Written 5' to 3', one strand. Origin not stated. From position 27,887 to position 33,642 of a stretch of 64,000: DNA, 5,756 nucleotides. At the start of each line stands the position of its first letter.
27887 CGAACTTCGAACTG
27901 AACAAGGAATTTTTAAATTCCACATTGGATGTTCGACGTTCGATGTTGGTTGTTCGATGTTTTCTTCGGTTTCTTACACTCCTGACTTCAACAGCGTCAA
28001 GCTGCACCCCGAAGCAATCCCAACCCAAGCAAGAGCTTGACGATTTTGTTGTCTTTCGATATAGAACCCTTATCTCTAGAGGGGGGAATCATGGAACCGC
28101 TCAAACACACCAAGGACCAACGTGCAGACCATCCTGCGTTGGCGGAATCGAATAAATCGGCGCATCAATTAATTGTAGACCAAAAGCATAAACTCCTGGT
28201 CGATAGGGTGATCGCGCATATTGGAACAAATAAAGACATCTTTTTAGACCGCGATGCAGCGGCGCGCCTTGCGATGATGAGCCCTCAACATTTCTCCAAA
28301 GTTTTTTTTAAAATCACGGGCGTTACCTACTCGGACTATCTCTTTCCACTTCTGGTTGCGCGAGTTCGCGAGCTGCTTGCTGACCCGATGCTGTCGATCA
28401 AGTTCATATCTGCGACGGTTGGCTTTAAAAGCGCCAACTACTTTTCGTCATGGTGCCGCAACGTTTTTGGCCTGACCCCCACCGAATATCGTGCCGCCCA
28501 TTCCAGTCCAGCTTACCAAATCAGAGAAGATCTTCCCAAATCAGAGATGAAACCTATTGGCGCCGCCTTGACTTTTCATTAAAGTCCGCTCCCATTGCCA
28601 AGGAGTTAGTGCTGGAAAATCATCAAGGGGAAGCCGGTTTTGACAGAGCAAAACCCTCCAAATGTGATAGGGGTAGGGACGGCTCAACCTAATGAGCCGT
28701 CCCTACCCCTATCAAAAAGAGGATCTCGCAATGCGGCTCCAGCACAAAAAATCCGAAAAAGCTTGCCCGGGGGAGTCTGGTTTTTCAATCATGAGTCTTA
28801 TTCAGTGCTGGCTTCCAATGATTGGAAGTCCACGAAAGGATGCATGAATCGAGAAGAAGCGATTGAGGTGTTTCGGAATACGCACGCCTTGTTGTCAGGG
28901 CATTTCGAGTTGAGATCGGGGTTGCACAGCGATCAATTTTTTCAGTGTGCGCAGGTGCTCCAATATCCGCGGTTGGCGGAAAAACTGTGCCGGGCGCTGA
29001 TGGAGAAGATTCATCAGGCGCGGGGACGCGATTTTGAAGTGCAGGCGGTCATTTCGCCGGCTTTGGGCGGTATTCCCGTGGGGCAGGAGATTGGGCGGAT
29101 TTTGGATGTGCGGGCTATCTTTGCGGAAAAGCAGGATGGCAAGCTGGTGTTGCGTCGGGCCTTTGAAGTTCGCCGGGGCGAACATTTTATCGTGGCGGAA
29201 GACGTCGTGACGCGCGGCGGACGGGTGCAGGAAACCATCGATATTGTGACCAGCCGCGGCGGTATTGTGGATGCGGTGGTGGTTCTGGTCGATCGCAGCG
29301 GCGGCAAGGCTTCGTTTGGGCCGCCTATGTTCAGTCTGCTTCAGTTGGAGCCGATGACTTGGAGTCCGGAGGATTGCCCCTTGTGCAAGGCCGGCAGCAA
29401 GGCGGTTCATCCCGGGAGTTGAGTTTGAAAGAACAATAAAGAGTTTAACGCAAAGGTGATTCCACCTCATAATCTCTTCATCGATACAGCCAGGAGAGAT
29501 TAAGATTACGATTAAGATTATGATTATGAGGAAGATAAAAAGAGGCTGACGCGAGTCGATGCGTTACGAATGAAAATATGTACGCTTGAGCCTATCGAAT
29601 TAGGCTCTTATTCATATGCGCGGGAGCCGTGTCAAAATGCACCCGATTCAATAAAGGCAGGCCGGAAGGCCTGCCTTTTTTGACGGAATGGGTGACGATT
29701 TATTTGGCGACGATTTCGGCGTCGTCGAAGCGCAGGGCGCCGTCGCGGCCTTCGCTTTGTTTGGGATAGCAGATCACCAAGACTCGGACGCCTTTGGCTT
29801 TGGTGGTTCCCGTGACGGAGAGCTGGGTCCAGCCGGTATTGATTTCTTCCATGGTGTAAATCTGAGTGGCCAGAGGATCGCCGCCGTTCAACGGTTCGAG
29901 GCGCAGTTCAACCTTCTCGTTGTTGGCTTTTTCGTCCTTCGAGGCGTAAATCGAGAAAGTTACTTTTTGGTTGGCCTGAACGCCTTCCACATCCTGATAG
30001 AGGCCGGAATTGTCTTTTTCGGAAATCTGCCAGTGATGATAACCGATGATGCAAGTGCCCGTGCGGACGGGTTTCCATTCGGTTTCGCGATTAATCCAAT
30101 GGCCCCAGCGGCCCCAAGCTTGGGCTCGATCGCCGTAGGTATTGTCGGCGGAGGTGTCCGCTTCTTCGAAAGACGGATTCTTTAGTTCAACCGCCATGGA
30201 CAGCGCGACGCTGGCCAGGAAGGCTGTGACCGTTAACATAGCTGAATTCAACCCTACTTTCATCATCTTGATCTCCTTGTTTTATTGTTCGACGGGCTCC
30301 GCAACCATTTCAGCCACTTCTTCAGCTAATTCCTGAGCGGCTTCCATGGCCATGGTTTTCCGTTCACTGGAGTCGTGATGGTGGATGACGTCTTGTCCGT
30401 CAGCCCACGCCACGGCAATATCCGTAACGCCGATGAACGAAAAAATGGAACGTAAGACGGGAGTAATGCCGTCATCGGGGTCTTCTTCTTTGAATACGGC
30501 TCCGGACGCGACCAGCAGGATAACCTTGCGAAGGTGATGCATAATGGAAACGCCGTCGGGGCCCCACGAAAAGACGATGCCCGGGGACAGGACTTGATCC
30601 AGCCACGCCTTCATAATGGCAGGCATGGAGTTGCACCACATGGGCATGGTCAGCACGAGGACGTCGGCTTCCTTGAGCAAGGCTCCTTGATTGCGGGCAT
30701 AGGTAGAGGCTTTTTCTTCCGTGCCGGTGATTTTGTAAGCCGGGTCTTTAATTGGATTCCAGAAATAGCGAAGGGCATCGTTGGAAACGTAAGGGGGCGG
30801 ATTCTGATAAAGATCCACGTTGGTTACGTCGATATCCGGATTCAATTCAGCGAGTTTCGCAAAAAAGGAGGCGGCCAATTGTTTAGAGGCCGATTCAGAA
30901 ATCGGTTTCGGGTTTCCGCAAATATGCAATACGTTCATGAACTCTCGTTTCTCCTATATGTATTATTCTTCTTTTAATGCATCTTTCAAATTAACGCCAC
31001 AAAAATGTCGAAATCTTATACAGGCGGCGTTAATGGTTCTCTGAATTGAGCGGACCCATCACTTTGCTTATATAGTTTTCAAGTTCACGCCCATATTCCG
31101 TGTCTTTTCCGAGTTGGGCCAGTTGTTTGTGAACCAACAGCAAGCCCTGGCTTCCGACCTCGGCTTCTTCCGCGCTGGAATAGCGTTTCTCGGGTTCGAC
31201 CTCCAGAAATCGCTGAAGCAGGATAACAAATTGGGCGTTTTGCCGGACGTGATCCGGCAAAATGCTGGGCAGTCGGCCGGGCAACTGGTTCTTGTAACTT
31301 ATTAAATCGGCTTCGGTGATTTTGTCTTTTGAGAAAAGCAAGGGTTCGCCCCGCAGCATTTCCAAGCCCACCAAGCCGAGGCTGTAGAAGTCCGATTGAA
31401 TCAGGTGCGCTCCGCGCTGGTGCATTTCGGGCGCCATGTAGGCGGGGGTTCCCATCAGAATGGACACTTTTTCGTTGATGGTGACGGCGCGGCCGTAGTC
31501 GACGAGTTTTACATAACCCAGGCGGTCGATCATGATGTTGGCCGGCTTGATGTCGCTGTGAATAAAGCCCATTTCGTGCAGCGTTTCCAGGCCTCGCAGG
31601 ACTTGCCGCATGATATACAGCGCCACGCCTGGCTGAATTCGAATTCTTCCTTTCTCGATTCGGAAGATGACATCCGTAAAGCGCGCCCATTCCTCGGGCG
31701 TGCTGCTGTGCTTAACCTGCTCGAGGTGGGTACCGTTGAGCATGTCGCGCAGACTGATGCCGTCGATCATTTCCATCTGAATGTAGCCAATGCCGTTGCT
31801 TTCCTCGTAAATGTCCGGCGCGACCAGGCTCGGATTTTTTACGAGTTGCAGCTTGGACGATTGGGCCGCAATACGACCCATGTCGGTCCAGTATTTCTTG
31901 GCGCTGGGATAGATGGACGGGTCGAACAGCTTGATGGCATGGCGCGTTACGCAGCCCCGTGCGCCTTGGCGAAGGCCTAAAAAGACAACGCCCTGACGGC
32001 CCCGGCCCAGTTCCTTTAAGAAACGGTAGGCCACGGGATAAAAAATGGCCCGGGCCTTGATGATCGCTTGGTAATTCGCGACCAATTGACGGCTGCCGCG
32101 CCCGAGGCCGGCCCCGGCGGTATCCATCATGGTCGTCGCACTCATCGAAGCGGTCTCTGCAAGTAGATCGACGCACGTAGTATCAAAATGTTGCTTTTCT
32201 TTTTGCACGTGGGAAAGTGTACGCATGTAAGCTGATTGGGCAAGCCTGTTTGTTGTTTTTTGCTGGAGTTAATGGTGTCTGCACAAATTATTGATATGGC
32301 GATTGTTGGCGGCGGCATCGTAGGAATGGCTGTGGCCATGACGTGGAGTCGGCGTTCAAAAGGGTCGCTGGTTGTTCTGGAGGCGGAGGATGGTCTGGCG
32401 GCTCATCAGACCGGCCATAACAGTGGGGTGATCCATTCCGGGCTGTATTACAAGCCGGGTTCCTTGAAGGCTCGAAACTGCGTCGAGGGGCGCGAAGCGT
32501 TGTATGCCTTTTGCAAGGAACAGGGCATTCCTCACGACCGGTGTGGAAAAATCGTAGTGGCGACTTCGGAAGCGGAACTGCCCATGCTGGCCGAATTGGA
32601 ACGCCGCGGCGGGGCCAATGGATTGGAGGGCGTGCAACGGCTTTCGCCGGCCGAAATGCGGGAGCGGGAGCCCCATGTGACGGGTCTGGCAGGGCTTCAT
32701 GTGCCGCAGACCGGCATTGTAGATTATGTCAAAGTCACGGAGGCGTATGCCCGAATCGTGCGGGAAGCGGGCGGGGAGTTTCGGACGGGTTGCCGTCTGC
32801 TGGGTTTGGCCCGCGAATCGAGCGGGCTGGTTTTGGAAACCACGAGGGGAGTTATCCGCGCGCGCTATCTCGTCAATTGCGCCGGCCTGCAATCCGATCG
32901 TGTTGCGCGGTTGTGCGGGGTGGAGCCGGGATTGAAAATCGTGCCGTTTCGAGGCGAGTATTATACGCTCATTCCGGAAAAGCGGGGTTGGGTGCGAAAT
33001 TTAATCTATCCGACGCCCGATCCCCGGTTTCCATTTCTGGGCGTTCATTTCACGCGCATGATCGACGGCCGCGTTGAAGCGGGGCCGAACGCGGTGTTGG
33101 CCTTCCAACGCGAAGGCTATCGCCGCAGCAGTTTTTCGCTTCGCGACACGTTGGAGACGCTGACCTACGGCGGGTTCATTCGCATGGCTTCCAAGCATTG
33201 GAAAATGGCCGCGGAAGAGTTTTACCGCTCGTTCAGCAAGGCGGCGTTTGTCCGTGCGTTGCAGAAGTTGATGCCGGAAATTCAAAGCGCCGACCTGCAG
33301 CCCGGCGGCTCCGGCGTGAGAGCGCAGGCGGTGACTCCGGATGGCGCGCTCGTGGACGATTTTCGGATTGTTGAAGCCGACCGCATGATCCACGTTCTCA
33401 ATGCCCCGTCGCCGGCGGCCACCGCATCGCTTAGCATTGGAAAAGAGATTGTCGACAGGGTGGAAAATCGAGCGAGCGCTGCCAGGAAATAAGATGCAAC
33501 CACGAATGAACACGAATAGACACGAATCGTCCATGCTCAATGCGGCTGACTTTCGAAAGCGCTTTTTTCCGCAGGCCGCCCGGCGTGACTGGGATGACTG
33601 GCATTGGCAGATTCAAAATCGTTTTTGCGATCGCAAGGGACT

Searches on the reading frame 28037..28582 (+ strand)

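Call 19: search_protein_families(library=pfam, proteins=[window:28037-28582:+], max_evalue=0.00001)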
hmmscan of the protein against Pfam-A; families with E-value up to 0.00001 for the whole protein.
window:28037-28582:+ (181 aa): 2 families
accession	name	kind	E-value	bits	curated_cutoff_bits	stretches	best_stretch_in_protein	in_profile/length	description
PF12833.13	HTH_18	-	2.6e-16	60.1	33.6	1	76-153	2-79/80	Helix-turn-helix domain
PF00165.29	HTH_AraC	-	6.5e-16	58.5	26.6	2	119-152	9-41/42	Bacterial regulatory helix-turn-helix proteins, AraC family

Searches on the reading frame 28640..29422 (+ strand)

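Call 19: search_protein_families(library=pfam, proteins=[window:28640-29422:+], max_evalue=0.00001)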
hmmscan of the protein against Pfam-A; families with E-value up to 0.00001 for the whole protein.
window:28640-29422:+ (260 aa): 1 family
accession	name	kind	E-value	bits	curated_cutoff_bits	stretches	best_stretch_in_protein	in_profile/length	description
PF00156.33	Pribosyltran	-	9.8e-08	31.9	26.3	1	113-223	11-131/158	Phosphoribosyl transferase domain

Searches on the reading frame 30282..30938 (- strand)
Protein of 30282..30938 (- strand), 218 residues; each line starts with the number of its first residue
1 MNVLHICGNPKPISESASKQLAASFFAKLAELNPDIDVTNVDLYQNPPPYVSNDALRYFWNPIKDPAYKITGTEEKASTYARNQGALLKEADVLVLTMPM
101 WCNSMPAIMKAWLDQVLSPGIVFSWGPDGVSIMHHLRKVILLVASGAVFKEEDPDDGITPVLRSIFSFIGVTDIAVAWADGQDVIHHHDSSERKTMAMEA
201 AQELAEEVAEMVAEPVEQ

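Call 19: search_protein_families(library=pfam, proteins=[window:30282-30938:-], max_evalue=0.00001)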
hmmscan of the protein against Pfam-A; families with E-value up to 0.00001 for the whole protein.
window:30282-30938:- (218 aa): 2 families
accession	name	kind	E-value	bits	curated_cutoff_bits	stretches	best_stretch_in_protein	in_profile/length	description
PF02525.22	Flavodoxin_2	-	1.4e-35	123.3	27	1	1-192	1-185/198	Flavodoxin-like fold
PF03358.20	FMN_red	-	1.6e-09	38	24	1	1-172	1-141/152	NADPH-dependent FMN reductase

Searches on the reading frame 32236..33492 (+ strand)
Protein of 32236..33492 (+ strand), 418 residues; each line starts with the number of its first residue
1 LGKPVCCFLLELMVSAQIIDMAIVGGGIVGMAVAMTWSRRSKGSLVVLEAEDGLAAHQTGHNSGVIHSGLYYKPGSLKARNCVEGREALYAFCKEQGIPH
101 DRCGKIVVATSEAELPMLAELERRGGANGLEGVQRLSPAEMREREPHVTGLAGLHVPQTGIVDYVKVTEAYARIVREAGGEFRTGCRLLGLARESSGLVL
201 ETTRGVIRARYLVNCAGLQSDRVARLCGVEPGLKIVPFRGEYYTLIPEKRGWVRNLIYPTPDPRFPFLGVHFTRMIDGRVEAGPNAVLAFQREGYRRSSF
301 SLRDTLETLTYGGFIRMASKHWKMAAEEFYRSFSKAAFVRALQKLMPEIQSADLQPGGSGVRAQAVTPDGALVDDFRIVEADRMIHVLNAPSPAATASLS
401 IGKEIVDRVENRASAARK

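Call 19: search_protein_families(library=pfam, proteins=[window:32236-33492:+], max_evalue=0.00001)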
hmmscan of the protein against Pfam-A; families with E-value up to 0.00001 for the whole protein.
window:32236-33492:+ (418 aa): 1 family
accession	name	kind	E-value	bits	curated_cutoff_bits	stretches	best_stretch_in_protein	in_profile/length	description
PF01266.30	DAO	-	3.1e-62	211.6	27.9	1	20-408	1-353/353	FAD dependent oxidoreductase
